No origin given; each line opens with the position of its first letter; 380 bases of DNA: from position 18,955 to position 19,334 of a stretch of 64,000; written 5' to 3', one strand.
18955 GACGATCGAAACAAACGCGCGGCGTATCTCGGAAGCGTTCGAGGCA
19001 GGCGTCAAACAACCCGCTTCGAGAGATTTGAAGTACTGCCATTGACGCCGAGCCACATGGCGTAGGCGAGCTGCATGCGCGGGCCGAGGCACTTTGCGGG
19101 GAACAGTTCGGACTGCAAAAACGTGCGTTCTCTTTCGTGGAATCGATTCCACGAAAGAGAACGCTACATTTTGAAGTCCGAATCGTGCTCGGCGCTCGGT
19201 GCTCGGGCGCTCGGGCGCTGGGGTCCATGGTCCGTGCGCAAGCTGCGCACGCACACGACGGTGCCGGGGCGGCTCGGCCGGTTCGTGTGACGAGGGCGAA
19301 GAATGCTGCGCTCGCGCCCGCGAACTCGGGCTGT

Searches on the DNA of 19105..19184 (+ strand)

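Call 68: build_rna_model(alignment_id=A4, structure=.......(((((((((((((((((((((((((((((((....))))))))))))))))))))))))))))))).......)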
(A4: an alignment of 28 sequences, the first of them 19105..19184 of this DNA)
Model R1 built from alignment A4 (28 sequences, 80 columns); structure: as given.
model positions 80; base pairs 31; branch points 0; effective number of sequences 7.08; information 0.708 bits per position. Calibrated on 0.2 Mb of random sequence (short: E-values are rough).
structure used (alignment columns):
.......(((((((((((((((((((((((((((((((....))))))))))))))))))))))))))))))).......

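Call 71: search_with_rna_model(model_id=R1, source=window, filters=off, max_evalue=1)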
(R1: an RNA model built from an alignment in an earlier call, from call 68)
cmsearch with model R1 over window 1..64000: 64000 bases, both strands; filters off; matches with E-value up to 1: 41.
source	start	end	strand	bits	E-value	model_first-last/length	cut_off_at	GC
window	35846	35925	+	84.6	5.6e-23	1-80/80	no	0.51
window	35846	35925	-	83.7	1.1e-22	1-80/80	no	0.51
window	19105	19184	+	82.7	2.2e-22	1-80/80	no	0.45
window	19105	19184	-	81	7.2e-22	1-80/80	no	0.45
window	58542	58621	+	72.5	2.6e-19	1-80/80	no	0.49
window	58542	58621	-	69.4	2.3e-18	1-80/80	no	0.49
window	34414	34493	+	66.7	1.5e-17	1-80/80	no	0.52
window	34414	34493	-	60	1.7e-15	1-80/80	no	0.52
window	26673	26752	+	49.4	2.6e-12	1-80/80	no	0.6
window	26673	26752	-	43.9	1.3e-10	1-80/80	no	0.6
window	25099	25179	-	31.5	7e-07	1-80/80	no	0.54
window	25099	25179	+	27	1.6e-05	1-80/80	no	0.54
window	54893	54959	-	18.2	0.0075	1-80/80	no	0.58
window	12363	12438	-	17.3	0.014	1-80/80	no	0.64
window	54893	54959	+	16.3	0.029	1-80/80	no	0.58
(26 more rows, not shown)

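Call 88: search_with_rna_model(model_id=R1, sources=[L001, L003, L004, L005, L006, L007, L008, L010, L011, L012, L013, L014, L017, L018, L019, L020, L021, L022, L024, L025, L027, L028, L029, L030, L031, L032], max_evalue=0.001)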
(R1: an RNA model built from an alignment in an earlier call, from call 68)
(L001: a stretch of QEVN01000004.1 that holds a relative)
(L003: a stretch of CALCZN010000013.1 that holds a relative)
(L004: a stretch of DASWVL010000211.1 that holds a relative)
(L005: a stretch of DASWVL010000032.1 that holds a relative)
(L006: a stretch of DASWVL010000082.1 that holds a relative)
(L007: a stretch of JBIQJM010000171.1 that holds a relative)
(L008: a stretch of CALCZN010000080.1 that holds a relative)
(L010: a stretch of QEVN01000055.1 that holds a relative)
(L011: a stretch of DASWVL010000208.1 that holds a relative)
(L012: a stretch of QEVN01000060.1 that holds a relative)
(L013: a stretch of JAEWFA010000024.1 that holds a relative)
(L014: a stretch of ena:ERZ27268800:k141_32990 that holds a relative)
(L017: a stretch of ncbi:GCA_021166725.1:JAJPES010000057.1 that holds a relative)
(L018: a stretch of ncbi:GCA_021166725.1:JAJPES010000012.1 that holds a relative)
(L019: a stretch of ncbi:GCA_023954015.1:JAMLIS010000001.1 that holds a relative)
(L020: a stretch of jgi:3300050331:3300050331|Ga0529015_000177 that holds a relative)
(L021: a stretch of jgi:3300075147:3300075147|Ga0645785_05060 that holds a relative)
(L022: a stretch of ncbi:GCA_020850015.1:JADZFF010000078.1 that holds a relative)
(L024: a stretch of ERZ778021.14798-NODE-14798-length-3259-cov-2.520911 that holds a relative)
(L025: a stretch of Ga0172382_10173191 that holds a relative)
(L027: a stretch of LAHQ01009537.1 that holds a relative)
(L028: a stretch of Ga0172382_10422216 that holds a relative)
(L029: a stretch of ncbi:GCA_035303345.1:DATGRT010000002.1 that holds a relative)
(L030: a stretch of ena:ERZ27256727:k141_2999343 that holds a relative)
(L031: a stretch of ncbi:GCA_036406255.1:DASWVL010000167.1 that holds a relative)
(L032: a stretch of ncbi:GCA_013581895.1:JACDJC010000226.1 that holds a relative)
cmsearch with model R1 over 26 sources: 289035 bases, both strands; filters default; matches with E-value up to 0.001: 71.
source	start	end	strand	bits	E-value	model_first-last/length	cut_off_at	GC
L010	2653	2732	+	83.1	7.6e-22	1-80/80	no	0.51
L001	6162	6241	+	82.2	1.3e-21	1-80/80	no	0.51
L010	1869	1948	+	80.2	5.5e-21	1-80/80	no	0.54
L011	4229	4308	+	79.1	1.2e-20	1-80/80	no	0.51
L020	11078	11157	+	76.7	6.5e-20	1-80/80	no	0.62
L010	2653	2732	-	76.4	7.7e-20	1-80/80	no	0.51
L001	6162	6241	-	76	1.1e-19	1-80/80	no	0.51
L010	1869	1948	-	75.3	1.7e-19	1-80/80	no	0.54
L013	6371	6450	+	75.2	1.9e-19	1-80/80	no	0.54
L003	2371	2450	-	75.1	2e-19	1-80/80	no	0.59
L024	349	428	-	75.1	2e-19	1-80/80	no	0.59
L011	4774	4853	+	73.9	4.4e-19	1-80/80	no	0.52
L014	9786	9865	+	73.8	4.7e-19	1-80/80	no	0.43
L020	11078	11157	-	73.6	5.7e-19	1-80/80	no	0.62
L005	2354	2433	+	73.3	6.7e-19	1-80/80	no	0.59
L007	4395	4474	+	73.1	8e-19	1-80/80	no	0.59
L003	2371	2450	+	73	8.7e-19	1-80/80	no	0.59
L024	349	428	+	73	8.7e-19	1-80/80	no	0.59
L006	6390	6469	+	71.3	2.7e-18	1-80/80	no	0.5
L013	6371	6450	-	71.1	3.2e-18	1-80/80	no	0.54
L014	9786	9865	-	70.5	4.8e-18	1-80/80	no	0.43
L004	1589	1668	+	70.5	4.9e-18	1-80/80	no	0.64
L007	4395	4474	-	70.2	5.9e-18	1-80/80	no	0.59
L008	6787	6866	+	70.2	5.9e-18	1-80/80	no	0.49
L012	74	153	+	70.1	6.3e-18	1-80/80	no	0.55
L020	9767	9846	+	69.5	9.8e-18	1-80/80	no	0.55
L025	1433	1512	-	68.6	1.9e-17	1-80/80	no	0.56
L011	4229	4308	-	68.5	1.9e-17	1-80/80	no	0.51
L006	6080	6159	+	68.4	2e-17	1-80/80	no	0.59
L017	9782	9861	+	68.2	2.3e-17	1-80/80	no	0.52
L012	74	153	-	67.9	3e-17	1-80/80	no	0.55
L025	1433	1512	+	67.7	3.4e-17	1-80/80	no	0.56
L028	823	902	+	67.4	4.1e-17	1-80/80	no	0.57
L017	11019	11098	+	66.4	8.3e-17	1-80/80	no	0.52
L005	2354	2433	-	66.2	1e-16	1-80/80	no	0.59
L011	4774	4853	-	66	1.1e-16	1-80/80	no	0.52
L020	9767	9846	-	64.6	3e-16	1-80/80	no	0.55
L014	11043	11122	+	64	4.6e-16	1-80/80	no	0.49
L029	9895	9974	+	63.4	6.8e-16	1-80/80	no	0.65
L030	3052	3131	+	63.4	6.8e-16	1-80/80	no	0.65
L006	6390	6469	-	62.7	1.1e-15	1-80/80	no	0.5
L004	1589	1668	-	62.1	1.8e-15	1-80/80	no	0.64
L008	6787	6866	-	62.1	1.8e-15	1-80/80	no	0.49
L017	11019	11098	-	60.5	5.1e-15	1-80/80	no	0.52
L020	15728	15807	+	60.4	5.5e-15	1-80/80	no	0.54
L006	6080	6159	-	59.2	1.3e-14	1-80/80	no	0.59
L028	823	902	-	59.1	1.4e-14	1-80/80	no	0.57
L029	9895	9974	-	58.9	1.6e-14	1-80/80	no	0.65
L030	3052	3131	-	58.9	1.6e-14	1-80/80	no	0.65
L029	14429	14508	-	58.2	2.5e-14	1-80/80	no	0.55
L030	7586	7665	-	58.2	2.5e-14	1-80/80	no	0.55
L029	14429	14508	+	57.7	3.7e-14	1-80/80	no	0.55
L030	7586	7665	+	57.7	3.7e-14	1-80/80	no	0.55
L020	13218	13297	+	56.3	9.5e-14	1-80/80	no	0.59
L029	11926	12005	+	56.3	9.5e-14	1-80/80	no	0.59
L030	5083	5162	+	56.3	9.5e-14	1-80/80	no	0.59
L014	11043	11122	-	55.3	2e-13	1-80/80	no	0.49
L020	15728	15807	-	51.7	2.4e-12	1-80/80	no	0.54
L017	9782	9861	-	50.1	7.4e-12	1-80/80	no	0.52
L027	1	73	+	49.7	9.9e-12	8-80/80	5'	0.58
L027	1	73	-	45.6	1.6e-10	1-73/80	3'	0.58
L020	13218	13297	-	45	2.5e-10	1-80/80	no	0.59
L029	11926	12005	-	45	2.5e-10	1-80/80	no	0.59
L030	5083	5162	-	45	2.5e-10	1-80/80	no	0.59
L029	8669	8748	-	42.2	1.8e-09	1-80/80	no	0.59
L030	1826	1905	-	42.2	1.8e-09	1-80/80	no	0.59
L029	8669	8748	+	41.7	2.6e-09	1-80/80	no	0.59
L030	1826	1905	+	41.7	2.6e-09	1-80/80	no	0.59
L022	9363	9442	+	26.7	8.9e-05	1-80/80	no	0.56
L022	9363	9442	-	25.6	0.0002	1-80/80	no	0.56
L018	11662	11741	+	23.3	0.00096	1-80/80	no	0.55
